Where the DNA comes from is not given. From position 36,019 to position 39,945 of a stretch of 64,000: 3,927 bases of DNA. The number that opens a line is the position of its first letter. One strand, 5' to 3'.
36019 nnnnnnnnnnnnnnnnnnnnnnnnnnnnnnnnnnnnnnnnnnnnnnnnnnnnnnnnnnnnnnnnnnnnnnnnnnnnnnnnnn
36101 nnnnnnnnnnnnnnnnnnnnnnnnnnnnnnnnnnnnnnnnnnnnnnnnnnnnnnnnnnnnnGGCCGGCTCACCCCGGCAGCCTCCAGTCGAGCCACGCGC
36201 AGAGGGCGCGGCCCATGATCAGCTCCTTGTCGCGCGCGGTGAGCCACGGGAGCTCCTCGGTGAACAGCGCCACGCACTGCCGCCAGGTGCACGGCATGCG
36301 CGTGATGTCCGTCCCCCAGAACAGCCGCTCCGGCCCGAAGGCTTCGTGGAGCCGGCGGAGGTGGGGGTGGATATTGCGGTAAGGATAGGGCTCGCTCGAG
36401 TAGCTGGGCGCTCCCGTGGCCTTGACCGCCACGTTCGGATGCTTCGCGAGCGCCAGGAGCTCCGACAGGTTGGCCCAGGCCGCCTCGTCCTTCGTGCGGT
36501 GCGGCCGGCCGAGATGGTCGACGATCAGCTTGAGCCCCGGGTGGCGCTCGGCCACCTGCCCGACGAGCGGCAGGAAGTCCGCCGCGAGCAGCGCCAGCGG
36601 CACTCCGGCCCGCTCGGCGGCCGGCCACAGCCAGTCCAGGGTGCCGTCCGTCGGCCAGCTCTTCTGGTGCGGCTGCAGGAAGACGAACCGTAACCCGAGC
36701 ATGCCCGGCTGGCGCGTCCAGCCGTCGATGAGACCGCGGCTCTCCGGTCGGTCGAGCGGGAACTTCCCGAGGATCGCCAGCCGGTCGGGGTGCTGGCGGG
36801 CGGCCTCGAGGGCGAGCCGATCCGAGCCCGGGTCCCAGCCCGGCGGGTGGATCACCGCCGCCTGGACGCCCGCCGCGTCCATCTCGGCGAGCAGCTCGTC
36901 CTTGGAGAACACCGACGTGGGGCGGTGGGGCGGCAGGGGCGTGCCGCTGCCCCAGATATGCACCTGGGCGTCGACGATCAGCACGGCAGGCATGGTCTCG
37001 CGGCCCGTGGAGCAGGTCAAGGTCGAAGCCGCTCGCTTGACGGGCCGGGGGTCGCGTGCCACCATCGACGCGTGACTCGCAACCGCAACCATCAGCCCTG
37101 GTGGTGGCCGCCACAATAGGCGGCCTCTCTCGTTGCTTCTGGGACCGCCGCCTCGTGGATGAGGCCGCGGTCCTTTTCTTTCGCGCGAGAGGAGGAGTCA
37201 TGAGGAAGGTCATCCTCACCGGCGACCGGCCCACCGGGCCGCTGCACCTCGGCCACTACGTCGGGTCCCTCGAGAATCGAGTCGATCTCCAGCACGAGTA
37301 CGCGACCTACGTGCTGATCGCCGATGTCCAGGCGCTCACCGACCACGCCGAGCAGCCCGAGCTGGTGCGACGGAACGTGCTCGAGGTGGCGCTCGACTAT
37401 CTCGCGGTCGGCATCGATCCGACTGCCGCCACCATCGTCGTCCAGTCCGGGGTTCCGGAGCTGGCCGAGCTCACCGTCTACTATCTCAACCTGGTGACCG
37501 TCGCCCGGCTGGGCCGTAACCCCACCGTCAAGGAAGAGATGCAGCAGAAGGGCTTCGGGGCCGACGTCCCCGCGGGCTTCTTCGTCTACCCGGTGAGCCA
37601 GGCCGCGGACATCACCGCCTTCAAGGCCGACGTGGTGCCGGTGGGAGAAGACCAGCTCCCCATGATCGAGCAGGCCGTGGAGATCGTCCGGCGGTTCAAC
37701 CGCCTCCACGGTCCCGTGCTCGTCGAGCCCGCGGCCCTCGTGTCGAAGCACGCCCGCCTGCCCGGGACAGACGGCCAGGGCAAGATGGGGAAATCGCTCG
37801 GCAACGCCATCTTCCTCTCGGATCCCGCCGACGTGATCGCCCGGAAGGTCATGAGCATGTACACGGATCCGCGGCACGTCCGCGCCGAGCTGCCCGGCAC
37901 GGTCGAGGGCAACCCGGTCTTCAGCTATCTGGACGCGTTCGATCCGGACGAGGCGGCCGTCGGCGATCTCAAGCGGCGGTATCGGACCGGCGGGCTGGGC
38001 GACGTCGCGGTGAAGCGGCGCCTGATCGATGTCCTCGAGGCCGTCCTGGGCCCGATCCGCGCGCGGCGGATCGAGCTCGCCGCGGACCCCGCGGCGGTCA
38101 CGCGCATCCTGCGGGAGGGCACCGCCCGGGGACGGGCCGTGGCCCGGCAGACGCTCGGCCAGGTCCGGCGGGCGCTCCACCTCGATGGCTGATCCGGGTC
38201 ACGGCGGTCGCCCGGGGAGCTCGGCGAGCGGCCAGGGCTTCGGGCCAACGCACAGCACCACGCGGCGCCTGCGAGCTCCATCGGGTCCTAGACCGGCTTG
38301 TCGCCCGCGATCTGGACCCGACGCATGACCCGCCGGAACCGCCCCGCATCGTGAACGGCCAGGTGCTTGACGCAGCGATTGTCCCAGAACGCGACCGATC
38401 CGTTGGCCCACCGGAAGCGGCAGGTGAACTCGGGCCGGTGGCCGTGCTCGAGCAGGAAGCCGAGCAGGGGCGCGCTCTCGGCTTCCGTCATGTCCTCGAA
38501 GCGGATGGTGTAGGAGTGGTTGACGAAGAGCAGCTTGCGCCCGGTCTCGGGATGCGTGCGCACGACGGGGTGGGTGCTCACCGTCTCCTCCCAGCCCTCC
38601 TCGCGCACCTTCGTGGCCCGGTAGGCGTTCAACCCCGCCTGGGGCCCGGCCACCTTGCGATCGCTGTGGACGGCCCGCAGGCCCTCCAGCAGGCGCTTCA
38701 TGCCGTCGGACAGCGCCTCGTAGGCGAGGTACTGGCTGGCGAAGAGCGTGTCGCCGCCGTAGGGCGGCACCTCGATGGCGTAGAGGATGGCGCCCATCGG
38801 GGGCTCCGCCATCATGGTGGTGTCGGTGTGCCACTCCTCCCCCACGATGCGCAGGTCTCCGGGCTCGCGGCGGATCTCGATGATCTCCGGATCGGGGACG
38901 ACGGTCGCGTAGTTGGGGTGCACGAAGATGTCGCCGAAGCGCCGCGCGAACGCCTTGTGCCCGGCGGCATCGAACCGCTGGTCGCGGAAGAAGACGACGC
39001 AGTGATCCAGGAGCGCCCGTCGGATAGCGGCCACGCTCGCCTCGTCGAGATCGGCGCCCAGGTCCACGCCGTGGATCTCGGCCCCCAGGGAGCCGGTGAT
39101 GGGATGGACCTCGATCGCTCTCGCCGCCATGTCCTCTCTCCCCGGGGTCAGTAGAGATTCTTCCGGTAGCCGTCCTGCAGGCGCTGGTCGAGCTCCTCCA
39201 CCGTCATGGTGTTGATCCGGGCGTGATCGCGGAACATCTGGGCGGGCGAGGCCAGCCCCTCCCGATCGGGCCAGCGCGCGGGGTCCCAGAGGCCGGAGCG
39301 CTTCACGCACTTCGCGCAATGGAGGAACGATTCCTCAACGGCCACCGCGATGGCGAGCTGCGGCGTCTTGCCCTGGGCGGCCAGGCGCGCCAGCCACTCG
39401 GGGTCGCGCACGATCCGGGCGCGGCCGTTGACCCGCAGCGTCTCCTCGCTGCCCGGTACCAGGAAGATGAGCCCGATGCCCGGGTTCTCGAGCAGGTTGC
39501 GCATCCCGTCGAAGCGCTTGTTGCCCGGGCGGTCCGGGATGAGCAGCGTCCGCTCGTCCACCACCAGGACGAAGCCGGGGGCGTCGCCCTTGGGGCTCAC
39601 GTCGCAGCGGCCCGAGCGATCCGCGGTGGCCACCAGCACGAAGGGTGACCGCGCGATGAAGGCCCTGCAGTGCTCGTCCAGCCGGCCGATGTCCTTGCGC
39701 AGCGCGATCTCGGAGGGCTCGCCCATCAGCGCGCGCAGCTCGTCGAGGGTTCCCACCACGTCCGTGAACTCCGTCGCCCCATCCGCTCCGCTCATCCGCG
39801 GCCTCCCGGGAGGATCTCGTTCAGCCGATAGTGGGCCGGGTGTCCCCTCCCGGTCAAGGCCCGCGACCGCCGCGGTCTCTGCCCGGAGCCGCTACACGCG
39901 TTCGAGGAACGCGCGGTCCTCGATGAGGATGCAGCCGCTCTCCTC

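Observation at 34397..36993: Operon encoding a thioredoxin-like-ferredoxin::Rieske fusion, an N-ferredoxin FNR-type reductase and an amidohydrolase-2, with no oxygenase large subunit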

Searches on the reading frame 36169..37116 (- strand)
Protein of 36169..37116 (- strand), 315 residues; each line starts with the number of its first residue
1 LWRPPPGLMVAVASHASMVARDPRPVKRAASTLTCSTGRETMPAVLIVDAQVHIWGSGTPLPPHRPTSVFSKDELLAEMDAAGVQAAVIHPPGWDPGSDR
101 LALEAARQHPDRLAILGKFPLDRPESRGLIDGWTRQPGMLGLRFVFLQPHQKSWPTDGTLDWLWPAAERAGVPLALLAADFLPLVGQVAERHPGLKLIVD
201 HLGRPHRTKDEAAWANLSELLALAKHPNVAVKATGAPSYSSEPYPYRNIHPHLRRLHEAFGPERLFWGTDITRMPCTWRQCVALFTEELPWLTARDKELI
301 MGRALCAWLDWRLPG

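Call 3: search_protein_families(library=pfam, proteins=[window:36169-37116:-], max_evalue=0.01)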
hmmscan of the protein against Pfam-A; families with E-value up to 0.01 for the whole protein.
window:36169-37116:- (315 aa): 1 family
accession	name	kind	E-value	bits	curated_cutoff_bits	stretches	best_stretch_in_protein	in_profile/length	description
PF04909.20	Amidohydro_2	-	2.9e-26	93.3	26.4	1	49-270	2-246/289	Amidohydrolase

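Call 4: search_protein_families(library=ncbifam, proteins=[window:36169-37116:-], max_evalue=0.01)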
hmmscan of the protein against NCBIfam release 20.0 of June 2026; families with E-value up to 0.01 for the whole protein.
window:36169-37116:- (315 aa): 2 families
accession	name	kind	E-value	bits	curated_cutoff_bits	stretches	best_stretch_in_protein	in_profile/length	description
NF052480.1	FuconLaconase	equivalog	1.1e-09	38.3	400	1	73-271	34-243/287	L-fucono-1,5-lactonase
NF042924.1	SlmHylase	equivalog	1.1e-08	34.7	500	1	135-271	119-253/299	4-sulfomuconolactone hydrolase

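Call 15: search_solved_structures(query=window:36172-37008:-, max_evalue=0.001)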
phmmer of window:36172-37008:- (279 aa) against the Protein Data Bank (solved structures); distinct sequences matched with E-value up to 0.001: 1.
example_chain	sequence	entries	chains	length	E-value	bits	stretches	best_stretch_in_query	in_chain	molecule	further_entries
2ffi_A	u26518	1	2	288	5.8e-07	32.2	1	10-235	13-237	2-pyrone-4,6-dicarboxylic acid hydrolase, putative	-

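Call 75: find_homologous_proteins(query=window:36169-36993:-, max_evalue=0.00001)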
Query window:36169-36993:- (274 aa): 7638 proteins with E <= 0.00001 among 8000 candidates; the best 120 are listed.
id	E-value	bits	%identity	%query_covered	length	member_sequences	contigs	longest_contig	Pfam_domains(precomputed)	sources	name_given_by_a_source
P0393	5.0e-180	615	95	100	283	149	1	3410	PF04909.21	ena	-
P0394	1.3e-176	604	94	99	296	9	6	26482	PF04909.21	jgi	jgi:predicted TIM-barrel fold metal-dependent hydrolase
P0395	1.4e-174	598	94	99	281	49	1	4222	PF04909.21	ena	-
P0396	1.8e-174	597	91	100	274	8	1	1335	PF04909.21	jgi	jgi:predicted TIM-barrel fold metal-dependent hydrolase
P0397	5.1e-174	596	93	99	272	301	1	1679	PF04909.21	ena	-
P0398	6.7e-170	582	91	99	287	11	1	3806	PF04909.21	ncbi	-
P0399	3.4e-160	550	86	99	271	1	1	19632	PF04909.21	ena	-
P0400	6.7e-160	549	85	99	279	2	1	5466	PF04909.21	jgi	jgi:predicted TIM-barrel fold metal-dependent hydrolase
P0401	1.7e-159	548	85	99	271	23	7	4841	PF04909.21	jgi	jgi:predicted TIM-barrel fold metal-dependent hydrolase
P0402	2.0e-152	525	81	98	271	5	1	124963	PF04909.21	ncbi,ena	-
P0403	5.0e-152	523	80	99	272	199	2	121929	PF04909.21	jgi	-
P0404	1.6e-151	522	79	99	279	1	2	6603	PF04909.21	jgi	jgi:predicted TIM-barrel fold metal-dependent hydrolase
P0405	2.0e-151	521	80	99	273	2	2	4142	PF04909.21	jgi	jgi:predicted TIM-barrel fold metal-dependent hydrolase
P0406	3.3e-151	521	81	98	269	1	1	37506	PF04909.21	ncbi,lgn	-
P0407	4.2e-151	520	80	98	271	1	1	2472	PF04909.21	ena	-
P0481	7.7e-144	497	77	98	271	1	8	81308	PF04909.21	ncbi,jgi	ncbi:MAG TPA: amidohydrolase family protein [Candidatus Tectomicrobia bacterium]|jgi:predicted TIM-b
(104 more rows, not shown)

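Call 76: find_encoding_contigs(protein=P0402, flank=6000, max_places=1)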
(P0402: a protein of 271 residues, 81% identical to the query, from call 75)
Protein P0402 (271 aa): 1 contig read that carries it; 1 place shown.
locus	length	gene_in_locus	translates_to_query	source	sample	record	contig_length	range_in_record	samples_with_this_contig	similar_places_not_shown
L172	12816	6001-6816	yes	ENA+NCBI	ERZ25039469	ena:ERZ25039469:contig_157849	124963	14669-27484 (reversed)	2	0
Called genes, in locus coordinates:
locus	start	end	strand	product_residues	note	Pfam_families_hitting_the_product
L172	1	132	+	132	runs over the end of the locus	PF02661:Fic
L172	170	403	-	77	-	-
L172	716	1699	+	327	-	PF00676:E1_dh, PF02775:TPP_enzyme_C (faint)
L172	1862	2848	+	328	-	PF02779:Transket_pyr, PF02780:Transketolase_C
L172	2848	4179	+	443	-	PF00364:Biotin_lipoyl, PF25919:BSH_CusB (weak), PF02817:E3_binding, PF00198:2-oxoacid_dh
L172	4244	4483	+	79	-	PF05168:HEPN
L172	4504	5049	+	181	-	PF01966:HD (weak)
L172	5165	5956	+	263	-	PF00106:adh_short, PF08659:KR (weak), PF23441:SDR, PF13561:adh_short_C2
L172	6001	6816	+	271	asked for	PF04909:Amidohydro_2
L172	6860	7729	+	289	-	PF00106:adh_short, PF08659:KR, PF13561:adh_short_C2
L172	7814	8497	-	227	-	-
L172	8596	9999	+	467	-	PF01425:Amidase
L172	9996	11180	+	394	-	PF02515:CoA_transf_3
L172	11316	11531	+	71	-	-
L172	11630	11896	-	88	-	-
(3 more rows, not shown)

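Call 77: find_encoding_contigs(protein=P0481, flank=6000, max_places=2)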
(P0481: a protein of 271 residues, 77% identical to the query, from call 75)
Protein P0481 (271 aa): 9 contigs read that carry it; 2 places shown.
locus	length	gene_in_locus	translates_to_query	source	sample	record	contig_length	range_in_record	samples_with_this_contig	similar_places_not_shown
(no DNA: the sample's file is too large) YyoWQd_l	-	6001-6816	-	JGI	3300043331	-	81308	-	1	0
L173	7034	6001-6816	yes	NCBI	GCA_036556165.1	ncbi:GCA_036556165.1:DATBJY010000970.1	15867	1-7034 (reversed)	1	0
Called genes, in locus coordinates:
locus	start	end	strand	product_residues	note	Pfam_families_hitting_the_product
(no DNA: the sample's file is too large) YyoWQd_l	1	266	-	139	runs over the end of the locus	PF12802:MarR_2, PF01047:MarR, PF13463:HTH_27 (faint)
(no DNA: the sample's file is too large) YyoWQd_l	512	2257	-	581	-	PF00528:BPD_transp_1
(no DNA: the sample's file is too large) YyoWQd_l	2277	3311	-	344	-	PF13416:SBP_bac_8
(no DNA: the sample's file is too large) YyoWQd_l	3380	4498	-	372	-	PF00005:ABC_tran, PF13304:AAA_21 (faint), PF08402:TOBE_2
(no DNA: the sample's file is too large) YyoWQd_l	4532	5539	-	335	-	PF02900:LigB (faint)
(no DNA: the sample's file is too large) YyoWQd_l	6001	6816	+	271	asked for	PF04909:Amidohydro_2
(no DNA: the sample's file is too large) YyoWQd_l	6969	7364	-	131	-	PF01850:PIN (weak)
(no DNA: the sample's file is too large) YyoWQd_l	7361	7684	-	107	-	PF04014:MazE_antitoxin, PF15937:PrlF_antitoxin (weak)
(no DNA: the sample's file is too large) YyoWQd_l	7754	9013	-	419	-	PF13176:TPR_7 (faint), PF13424:TPR_12 (weak)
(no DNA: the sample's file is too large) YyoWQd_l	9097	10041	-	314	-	PF13676:TIR_2, PF13620:CarboxypepD_reg, PF13715:CarbopepD_reg_2 (weak)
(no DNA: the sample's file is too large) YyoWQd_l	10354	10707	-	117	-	PF18480:DUF5615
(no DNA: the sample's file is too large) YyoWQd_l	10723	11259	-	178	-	PF04255:DUF433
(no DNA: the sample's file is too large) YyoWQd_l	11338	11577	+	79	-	PF04392:ABC_sub_bind (weak)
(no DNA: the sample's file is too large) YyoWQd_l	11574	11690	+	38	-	-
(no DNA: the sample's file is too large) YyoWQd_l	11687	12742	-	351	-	PF00296:Bac_luciferase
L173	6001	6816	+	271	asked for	PF04909:Amidohydro_2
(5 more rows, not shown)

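Call 78: search_solved_structures(query=window:36169-36993:-, max_evalue=10)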
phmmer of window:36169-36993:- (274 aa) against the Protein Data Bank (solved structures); distinct sequences matched with E-value up to 10: 3.
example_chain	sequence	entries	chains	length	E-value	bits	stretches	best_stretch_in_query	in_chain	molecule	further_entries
2ffi_A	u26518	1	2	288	6.8e-07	32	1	6-230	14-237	2-pyrone-4,6-dicarboxylic acid hydrolase, putative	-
4dlf_A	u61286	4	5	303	0.0053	19.3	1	140-230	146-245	Amidohydrolase 2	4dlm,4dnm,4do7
2q9k_A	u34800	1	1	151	0.85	12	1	100-179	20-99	Uncharacterized protein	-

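Call 87: predict_structure(alignment_id=A3)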
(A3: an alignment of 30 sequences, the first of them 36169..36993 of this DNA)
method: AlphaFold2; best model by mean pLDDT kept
length: 274 residues; sequences in the alignment: 30
mean_pLDDT: 70.7   pTM: 0.75
mean pLDDT of the five models: 70.7, 70.7, 67.2, 66.5, 63.9
residues with pLDDT >= 90: 45; 70-90: 120; 50-70: 54; < 50: 55
segments of 3 or more residues with pLDDT < 50: 104-139, 162-168, 195-201
pLDDT, mean of each block of 10 residues (from residue 1): 77 82 77 92 87 81 91 69 53 67 43 36 38 37 78 75 46 74 91 54 63 91 81 68 79 91 86 72
secondary structure, 60 per line:
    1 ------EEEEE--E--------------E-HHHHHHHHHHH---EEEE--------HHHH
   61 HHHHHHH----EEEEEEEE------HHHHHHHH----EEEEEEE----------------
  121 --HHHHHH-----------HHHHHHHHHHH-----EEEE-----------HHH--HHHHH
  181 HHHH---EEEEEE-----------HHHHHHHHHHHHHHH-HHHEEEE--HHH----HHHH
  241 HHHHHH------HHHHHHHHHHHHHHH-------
elements in order: E7-11 H31-41 E45-48 H57-67 E72-79 H86-93 E98-104 H123-128 H140-150 E156-159 H176-184 E188-193 H205-219 E224-227 H237-246 H253-267

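Call 89: fold_search(model_id=the predicted structure, library=pdb)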
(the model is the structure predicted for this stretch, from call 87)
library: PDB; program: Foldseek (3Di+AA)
matches with E <= 10: 1356; with E <= 0.001: 97
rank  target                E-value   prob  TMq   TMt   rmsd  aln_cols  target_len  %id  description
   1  4do7_A                5.4e-10  1.00  0.68  0.66   5.1       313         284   21  Crystal structure of an amidohydrolase (cog3618) from burkholderia multivorans (target efi-500235) with bound zn, spac (released 2012-02-29)
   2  2ffi_A                7.8e-10  1.00  0.66  0.66   5.7       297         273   20  Crystal Structure of Putative 2-Pyrone-4,6-Dicarboxylic Acid Hydrolase from Pseudomonas putida, Northeast Structural G (released 2005-12-27)
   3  4dlf                  9.4e-10  1.00  0.69  0.66   5.3       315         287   22  Crystal structure of an amidohydrolase (COG3618) from burkholderia multivorans (TARGET EFI-500235) with bound ZN, space  (released 2012-02-29)
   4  4i6k                  3.4e-09  1.00  0.62  0.64   6.8       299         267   16  Crystal structure of probable 2-PYRONE-4,6-DICARBOXYLIC ACID HYDROLASE ABAYE1769 (TARGET EFI-505029) from Acinetobacter  (released 2012-12-12)
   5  6uvz_D                5.0e-09  1.00  0.59  0.64   6.6       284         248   19  Amidohydrolase 2 from Bifidobacterium longum subsp. infantis (released 2020-02-26)
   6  4mup_C                1.2e-08  1.00  0.62  0.63   7.1       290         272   18  Crystal structure of Agrobacterium tumefaciens ATU3138 (EFI target 505157), apo structure (released 2014-01-29)
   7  4qs5_A                2.1e-08  1.00  0.56  0.45   9.8       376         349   14  CRYSTAL STRUCTURE of 5-CARBOXYVANILLATE DECARBOXYLASE LIGW2 FROM NOVOSPHINGOBIUM AROMATICIVORANS DSM 12444 (TARGET EFI (released 2014-08-06)
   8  2f6k_A                2.7e-08  1.00  0.55  0.50   8.8       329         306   19  Crystal Structure of Amidohydrorolase II; Northeast Structural Genomics Target LpR24 (released 2006-01-10)
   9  6uvz_A                3.2e-08  1.00  0.57  0.62   6.8       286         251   19  Amidohydrolase 2 from Bifidobacterium longum subsp. infantis (released 2020-02-26)
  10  4d8l                  3.2e-08  1.00  0.55  0.51   9.3       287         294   18  Crystal structure of the 2-pyrone-4,6-dicarboxylic acid hydrolase from sphingomonas paucimobilis (released 2012-01-25)
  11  4di8_A                3.6e-08  1.00  0.55  0.52   9.2       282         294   18  CRYSTAL STRUCTURE OF THE D248A mutant of 2-PYRONE-4,6-DICARBOXYLIC ACID HYDROLASE FROM SPHINGOMONAS PAUCIMOBILIS compl (released 2012-10-03)
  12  4inf_B                5.3e-08  1.00  0.60  0.48   9.4       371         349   14  Crystal structure of amidohydrolase saro_0799 (target efi-505250) from novosphingobium aromaticivorans dsm 12444 with  (released 2013-01-16)
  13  6uvz_E                5.6e-08  1.00  0.53  0.57   6.3       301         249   17  Amidohydrolase 2 from Bifidobacterium longum subsp. infantis (released 2020-02-26)
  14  4l6d_A                6.0e-08  1.00  0.52  0.43  11.1       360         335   15  Crystal structure of 5-carboxyvanillate decarboxylase from Sphingomonas paucimobilis complexed with vanillic acid (released 2013-11-13)
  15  4qs5_C                8.1e-08  1.00  0.58  0.47   9.7       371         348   13  CRYSTAL STRUCTURE of 5-CARBOXYVANILLATE DECARBOXYLASE LIGW2 FROM NOVOSPHINGOBIUM AROMATICIVORANS DSM 12444 (TARGET EFI (released 2014-08-06)
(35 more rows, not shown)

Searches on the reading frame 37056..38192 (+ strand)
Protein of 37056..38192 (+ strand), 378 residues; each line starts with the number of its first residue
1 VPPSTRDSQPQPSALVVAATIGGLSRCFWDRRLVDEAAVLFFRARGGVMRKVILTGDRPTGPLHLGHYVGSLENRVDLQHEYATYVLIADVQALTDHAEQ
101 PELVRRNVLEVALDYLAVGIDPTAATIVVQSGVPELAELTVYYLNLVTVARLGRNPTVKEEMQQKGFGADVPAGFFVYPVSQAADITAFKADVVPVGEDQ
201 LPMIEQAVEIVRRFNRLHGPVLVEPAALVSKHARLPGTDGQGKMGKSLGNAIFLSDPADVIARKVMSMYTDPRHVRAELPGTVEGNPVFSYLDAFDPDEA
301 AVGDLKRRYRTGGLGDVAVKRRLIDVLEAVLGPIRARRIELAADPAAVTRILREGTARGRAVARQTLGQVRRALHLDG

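Call 3: search_protein_families(library=pfam, proteins=[window:37056-38192:+], max_evalue=0.01)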
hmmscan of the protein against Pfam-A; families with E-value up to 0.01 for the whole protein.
window:37056-38192:+ (378 aa): 1 family
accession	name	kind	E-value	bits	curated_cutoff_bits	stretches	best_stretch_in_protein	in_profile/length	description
PF00579.31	tRNA-synt_1b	-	6.6e-58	196.8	21.1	1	53-331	8-291/292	tRNA synthetases class I (W and Y)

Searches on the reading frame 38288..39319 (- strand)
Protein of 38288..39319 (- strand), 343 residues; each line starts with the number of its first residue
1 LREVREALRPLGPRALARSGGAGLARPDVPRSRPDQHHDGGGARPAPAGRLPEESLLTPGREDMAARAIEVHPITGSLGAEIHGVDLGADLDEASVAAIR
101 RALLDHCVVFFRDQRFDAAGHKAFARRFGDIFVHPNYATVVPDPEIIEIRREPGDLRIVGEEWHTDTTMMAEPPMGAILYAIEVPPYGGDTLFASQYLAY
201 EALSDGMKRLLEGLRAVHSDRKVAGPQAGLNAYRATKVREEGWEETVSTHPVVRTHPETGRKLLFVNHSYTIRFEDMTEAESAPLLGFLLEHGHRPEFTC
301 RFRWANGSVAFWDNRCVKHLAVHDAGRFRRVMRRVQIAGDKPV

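Call 3: search_protein_families(library=pfam, proteins=[window:38288-39319:-], max_evalue=0.01)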
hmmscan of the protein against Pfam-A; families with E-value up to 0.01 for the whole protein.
window:38288-39319:- (343 aa): 1 family
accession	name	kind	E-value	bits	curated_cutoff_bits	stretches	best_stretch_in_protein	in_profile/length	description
PF02668.22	TauD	-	7.9e-64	216.6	27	1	71-335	2-266/267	Taurine catabolism dioxygenase TauD, TfdA family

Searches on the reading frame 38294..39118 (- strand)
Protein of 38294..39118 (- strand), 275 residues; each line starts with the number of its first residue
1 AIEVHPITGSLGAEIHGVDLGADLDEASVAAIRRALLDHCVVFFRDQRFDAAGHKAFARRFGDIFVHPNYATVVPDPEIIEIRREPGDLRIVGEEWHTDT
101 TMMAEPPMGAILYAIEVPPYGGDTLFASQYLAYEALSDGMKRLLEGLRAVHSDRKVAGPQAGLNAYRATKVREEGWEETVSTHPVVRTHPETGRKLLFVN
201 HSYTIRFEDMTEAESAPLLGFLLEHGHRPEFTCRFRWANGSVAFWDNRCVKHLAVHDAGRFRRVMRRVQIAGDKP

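Call 17: search_protein_families(library=ncbifam, proteins=[window:38294-39118:-], max_evalue=0.001)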
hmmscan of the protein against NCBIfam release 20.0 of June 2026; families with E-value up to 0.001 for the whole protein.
window:38294-39118:- (275 aa): 3 families
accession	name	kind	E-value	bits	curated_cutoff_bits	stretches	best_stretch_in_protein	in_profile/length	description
NF007104.0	PRK09553.1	equivalog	1.5e-82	277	313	1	2-275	5-278/282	taurine dioxygenase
NF045815.1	Neo-PentlctneFsynPtlD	equivalog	1.6e-30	106.4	550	1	2-270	1-286/301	neopentalenolactone/pentalenolactone F synthase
NF049937.1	CMthFAOxDecarbScoE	equivalog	3.3e-22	79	400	1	9-270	9-283/295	(3R)-3-[(carboxymethyl)amino]fatty acid oxygenase/decarboxylase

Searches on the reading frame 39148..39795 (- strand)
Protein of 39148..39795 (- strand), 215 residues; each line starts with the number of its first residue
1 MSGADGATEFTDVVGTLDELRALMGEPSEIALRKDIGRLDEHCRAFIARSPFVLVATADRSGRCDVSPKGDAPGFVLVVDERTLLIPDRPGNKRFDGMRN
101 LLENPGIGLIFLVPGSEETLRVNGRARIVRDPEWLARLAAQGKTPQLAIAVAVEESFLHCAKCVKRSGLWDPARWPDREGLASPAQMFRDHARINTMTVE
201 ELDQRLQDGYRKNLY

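Call 3: search_protein_families(library=pfam, proteins=[window:39148-39795:-], max_evalue=0.01)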
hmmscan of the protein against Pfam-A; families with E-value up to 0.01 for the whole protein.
window:39148-39795:- (215 aa): 1 family
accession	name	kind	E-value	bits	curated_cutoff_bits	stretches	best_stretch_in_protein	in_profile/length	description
PF01243.27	PNPOx_N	-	4.2e-20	72.8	28.1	1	39-159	1-119/120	Pyridoxamine 5'-phosphate oxidase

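Call 17: search_protein_families(library=ncbifam, proteins=[window:39151-39795:-], max_evalue=0.001)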
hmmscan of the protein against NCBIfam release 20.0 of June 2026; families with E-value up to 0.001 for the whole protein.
window:39151-39795:- (215 aa): 1 family
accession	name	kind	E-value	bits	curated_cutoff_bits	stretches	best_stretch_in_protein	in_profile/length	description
TIGR04025.1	PPOX_FMN_DR2398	subfamily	4.1e-77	257.8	170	1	18-215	1-197/197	MSMEG_1061 family FMN-dependent PPOX-type flavoprotein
